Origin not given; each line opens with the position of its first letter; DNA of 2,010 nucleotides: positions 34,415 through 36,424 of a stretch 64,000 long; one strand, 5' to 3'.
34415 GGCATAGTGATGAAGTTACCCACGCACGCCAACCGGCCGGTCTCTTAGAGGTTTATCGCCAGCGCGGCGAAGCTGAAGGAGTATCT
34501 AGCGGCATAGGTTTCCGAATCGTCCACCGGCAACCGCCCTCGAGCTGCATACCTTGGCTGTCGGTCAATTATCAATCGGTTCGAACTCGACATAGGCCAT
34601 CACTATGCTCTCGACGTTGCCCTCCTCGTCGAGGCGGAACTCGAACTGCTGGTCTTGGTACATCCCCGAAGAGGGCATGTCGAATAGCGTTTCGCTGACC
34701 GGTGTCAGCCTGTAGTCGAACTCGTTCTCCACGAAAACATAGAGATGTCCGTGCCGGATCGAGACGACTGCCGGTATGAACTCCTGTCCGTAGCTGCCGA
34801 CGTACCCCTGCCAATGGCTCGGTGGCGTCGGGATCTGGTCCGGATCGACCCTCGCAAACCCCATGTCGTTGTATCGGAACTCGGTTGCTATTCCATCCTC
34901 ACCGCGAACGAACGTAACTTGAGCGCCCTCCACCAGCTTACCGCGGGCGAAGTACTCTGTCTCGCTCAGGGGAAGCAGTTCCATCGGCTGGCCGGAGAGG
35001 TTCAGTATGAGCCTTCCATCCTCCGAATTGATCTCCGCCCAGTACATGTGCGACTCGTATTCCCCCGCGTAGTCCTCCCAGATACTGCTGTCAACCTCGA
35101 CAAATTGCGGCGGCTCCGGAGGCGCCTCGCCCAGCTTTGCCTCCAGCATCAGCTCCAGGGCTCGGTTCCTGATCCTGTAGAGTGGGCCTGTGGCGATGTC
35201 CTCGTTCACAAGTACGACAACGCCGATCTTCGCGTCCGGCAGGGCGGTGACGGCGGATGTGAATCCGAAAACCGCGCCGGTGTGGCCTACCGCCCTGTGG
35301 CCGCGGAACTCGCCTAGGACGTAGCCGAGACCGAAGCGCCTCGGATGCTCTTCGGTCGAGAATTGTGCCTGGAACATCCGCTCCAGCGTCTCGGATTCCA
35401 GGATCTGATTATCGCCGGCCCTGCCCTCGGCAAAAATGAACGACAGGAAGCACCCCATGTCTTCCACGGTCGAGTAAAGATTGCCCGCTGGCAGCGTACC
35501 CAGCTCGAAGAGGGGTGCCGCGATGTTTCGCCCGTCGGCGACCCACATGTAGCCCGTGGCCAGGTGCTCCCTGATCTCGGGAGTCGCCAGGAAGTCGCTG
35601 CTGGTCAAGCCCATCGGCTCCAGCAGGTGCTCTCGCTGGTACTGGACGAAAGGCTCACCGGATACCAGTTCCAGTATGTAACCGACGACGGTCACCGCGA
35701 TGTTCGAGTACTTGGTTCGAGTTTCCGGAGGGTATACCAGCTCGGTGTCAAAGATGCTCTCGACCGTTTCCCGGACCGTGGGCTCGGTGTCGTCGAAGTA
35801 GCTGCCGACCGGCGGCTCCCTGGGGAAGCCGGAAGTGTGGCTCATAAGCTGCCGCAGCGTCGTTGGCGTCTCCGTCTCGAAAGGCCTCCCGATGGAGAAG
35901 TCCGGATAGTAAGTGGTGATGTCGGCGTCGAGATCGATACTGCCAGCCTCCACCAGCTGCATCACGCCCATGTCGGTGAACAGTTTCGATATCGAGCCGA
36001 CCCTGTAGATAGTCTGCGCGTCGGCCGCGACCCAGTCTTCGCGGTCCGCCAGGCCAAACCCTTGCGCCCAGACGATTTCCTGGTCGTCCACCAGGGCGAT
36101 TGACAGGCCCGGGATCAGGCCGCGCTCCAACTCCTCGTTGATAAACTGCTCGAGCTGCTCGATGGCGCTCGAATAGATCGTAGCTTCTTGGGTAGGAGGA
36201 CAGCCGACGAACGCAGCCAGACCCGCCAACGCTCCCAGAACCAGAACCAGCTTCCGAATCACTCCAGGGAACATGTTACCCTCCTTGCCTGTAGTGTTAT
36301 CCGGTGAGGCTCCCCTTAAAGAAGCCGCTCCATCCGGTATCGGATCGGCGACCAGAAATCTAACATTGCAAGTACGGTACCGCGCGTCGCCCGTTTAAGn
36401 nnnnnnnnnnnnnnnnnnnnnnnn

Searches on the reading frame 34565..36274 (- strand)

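Call 5: search_protein_families(library=pfam, proteins=[window:34565-36274:-], max_evalue=0.01)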
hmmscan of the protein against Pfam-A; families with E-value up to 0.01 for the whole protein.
window:34565-36274:- (569 aa): 2 families
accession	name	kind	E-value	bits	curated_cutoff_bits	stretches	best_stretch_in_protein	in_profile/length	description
PF00144.29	Beta-lactamase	-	9.8e-68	229.2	27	1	42-360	2-312/329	Beta-lactamase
PF11954.13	DUF3471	-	3.6e-16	59.9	29.3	2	393-469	6-89/103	Domain of unknown function (DUF3471)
